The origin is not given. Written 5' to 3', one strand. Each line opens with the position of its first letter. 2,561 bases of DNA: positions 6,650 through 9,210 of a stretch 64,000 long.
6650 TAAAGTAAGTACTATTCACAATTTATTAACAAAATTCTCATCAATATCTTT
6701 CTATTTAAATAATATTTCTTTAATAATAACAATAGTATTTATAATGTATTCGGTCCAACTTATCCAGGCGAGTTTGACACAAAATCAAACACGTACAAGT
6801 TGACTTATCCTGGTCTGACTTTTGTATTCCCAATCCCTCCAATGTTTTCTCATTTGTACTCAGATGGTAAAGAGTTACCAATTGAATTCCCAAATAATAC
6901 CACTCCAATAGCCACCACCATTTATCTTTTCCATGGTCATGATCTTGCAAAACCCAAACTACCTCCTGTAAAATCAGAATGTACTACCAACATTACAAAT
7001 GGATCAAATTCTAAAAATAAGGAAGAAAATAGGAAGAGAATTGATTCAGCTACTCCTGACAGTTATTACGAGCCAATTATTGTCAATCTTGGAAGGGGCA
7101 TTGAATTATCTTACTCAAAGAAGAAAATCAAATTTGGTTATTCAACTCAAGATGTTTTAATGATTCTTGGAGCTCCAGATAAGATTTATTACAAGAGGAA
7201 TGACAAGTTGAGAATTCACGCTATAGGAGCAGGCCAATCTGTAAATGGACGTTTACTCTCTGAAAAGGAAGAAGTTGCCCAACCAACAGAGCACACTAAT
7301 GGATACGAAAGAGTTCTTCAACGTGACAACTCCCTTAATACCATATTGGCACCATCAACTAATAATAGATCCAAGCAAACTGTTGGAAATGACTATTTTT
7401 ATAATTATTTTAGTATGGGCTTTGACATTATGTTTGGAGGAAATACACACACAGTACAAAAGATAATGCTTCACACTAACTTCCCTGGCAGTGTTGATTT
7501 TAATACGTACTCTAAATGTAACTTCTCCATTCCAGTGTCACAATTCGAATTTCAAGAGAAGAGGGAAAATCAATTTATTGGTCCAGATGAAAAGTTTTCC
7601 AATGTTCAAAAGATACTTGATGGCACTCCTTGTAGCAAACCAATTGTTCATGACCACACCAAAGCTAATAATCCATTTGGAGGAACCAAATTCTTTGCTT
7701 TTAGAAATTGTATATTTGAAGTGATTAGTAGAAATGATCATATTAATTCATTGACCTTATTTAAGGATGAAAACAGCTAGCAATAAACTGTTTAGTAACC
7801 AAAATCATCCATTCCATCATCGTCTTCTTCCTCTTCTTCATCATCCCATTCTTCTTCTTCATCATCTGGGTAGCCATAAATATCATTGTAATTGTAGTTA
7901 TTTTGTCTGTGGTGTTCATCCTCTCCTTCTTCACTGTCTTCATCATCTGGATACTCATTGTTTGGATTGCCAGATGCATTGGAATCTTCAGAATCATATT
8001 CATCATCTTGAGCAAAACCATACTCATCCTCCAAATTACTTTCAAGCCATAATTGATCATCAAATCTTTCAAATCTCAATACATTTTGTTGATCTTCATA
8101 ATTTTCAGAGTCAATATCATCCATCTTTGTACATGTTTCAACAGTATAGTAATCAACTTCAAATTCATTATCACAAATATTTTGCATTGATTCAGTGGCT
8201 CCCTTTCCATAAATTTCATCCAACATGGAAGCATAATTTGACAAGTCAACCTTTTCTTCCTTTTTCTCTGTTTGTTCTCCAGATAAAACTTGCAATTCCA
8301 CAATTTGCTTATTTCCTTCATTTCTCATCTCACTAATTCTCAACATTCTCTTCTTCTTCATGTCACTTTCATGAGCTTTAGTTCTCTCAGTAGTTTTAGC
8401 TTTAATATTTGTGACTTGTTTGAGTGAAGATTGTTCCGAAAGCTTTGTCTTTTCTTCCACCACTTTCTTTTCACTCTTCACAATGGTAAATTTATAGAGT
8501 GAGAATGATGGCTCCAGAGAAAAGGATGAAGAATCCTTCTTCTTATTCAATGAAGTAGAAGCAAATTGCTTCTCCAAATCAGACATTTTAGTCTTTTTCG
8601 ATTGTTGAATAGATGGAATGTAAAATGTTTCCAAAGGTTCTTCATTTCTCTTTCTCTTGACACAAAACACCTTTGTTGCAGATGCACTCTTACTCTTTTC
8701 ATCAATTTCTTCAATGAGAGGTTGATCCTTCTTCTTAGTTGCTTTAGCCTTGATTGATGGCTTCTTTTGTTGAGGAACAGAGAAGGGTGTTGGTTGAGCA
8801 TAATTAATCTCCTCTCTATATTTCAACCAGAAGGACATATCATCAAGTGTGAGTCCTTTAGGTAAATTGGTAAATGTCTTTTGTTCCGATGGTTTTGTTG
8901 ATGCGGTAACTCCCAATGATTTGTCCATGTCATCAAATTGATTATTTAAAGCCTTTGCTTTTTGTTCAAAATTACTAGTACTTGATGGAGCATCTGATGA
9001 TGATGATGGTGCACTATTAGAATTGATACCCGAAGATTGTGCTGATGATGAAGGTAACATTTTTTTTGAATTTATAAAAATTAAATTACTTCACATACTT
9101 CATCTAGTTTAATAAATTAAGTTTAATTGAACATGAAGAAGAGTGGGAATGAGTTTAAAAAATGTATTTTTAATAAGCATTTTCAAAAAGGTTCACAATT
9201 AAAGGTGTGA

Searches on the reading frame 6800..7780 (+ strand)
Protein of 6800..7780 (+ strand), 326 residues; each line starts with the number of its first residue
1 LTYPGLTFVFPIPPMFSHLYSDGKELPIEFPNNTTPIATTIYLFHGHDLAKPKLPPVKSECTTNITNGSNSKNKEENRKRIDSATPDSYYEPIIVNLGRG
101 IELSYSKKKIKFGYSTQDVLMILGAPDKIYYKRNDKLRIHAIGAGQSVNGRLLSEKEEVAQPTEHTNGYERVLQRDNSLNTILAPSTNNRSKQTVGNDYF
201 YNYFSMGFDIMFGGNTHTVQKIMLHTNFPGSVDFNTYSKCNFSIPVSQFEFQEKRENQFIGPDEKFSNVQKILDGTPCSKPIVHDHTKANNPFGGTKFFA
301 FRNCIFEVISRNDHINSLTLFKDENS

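Call 22: search_protein_families(library=pfam, proteins=[window:6800-7780:+], max_evalue=0.001)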
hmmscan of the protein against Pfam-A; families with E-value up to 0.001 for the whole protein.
window:6800-7780:+ (326 aa): 1 family
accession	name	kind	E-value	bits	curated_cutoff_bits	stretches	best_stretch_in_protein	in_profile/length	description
PF03676.19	PHAF1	-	6.4e-78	263.2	27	2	185-321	254-393/393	Phagosome assembly factor 1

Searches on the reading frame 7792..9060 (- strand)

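Call 22: search_protein_families(library=pfam, proteins=[window:7792-9060:-], max_evalue=0.001)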
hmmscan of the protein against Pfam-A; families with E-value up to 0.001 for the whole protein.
window:7792-9060:- (422 aa): 1 family
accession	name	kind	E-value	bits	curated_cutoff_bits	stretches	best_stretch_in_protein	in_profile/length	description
PF08574.15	Iwr1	-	0.00053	21.4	22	1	302-374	5-74/74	Transcription factor Iwr1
